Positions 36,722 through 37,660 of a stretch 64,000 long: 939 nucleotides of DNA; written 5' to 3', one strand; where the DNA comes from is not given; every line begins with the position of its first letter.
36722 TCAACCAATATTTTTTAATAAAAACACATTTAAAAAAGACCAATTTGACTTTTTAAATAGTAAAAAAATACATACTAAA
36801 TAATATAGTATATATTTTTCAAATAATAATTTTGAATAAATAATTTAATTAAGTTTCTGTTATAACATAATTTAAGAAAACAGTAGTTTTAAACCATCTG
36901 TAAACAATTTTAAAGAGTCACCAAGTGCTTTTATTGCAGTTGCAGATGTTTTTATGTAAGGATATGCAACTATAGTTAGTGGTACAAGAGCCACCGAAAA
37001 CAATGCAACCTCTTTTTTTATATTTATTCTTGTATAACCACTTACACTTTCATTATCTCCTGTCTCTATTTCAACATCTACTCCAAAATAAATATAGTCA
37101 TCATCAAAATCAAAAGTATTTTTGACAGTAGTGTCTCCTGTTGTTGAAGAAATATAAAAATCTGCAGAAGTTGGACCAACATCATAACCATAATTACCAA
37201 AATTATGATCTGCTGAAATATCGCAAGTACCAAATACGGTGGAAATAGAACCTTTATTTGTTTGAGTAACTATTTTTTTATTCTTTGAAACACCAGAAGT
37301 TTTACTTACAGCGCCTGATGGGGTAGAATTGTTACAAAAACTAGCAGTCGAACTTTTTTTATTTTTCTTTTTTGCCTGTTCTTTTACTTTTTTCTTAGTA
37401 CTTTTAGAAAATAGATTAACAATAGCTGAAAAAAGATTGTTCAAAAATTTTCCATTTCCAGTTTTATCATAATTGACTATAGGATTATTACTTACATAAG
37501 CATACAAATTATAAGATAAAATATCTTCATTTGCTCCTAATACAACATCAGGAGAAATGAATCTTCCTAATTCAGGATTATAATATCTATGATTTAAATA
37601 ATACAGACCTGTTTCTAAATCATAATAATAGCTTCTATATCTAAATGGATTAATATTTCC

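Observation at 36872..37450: Unrecognised 192-aa C-terminal toxin domain with a hydrophobic, amphipathic tail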

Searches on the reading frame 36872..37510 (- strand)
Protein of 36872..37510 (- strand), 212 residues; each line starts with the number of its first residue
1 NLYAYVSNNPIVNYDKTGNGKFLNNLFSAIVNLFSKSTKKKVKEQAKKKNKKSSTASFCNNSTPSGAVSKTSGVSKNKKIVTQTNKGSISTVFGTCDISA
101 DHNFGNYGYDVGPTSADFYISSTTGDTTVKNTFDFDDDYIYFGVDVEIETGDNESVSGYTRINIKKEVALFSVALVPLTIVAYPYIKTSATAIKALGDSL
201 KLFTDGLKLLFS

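Call 3: search_protein_families(library=pfam, proteins=[window:36872-37510:-], max_evalue=1)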
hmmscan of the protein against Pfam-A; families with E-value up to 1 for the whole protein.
window:36872-37510:- (212 aa): 2 families
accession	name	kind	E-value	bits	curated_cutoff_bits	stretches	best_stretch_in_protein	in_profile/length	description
PF19242.4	Zn_finger_prot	-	0.015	15.6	30.1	1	33-85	124-178/268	Putative zinc finger protein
PF04277.18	OAD_gamma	-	0.33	12.1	27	1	25-60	26-57/76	Oxaloacetate decarboxylase, gamma chain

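Call 5: find_homologous_proteins(query=window:36875-37453:-, max_evalue=10)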
Query seq(193 aa) (193 aa): 1 proteins with E <= 10 among 204 candidates.
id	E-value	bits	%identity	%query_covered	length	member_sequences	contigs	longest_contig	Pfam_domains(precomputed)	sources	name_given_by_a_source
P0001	4.7e-8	51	100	10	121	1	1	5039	-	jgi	-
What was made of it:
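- Tried and rejected: It returned only a linker-sharing fragment, P0001 (call 5).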

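Call 6: search_protein_families(library=ncbifam, proteins=[window:36872-37510:-], max_evalue=1)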
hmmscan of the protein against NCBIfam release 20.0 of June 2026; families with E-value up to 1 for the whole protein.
window:36872-37510:- (212 aa): 2 families
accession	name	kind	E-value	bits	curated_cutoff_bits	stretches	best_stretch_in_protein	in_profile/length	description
TIGR03696.1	Rhs_assc_core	domain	0.016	15.7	32.5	1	1-18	58-75/76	RHS repeat-associated core domain-containing protein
NF007382.0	PRK09898.1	equivalog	0.15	11.6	213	1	69-112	66-109/208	ferredoxin-like protein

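Call 9: find_encoding_contigs(protein=P0001, flank=5000)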
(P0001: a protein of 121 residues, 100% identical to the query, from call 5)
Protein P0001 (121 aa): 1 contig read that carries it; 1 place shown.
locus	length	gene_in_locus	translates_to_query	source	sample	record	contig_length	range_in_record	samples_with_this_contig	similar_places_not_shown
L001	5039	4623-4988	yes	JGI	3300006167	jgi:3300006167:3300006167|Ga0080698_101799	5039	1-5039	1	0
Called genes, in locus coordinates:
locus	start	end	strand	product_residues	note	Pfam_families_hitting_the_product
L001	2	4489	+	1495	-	?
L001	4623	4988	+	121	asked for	-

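Call 21: predict_structure(protein=window:36875-37453:-)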
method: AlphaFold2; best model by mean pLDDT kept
length: 193 residues; sequences in the alignment: 1
mean_pLDDT: 38.4   pTM: 0.36
mean pLDDT of the five models: 38.4, 36.0, 35.2, 34.9, 32.6
residues with pLDDT >= 90: 0; 70-90: 0; 50-70: 30; < 50: 163
segments of 3 or more residues with pLDDT < 50: 1-99, 139-143, 145-193
pLDDT, mean of each block of 10 residues (from residue 1): 34 35 38 26 26 26 26 25 34 38 51 56 55 50 46 39 35 45 45 35
secondary structure, 60 per line:
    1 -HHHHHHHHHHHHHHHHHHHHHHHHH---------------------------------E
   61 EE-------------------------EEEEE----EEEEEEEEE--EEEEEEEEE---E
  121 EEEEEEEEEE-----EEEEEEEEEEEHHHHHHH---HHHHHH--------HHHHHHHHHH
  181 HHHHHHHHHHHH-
elements in order: H2-26 E60-62 E88-92 E97-105 E108-116 E120-130 E136-146 H147-153 H157-162 H171-192
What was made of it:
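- Tried and rejected: Single-sequence AF2 was useless, with pLDDT 38 (call 21).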

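Call 85: search_protein_families(library=phrogs, proteins=[window:36872-37456:-], max_evalue=0.01)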
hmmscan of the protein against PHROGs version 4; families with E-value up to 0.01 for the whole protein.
window:36872-37456:- (194 aa): 0 families
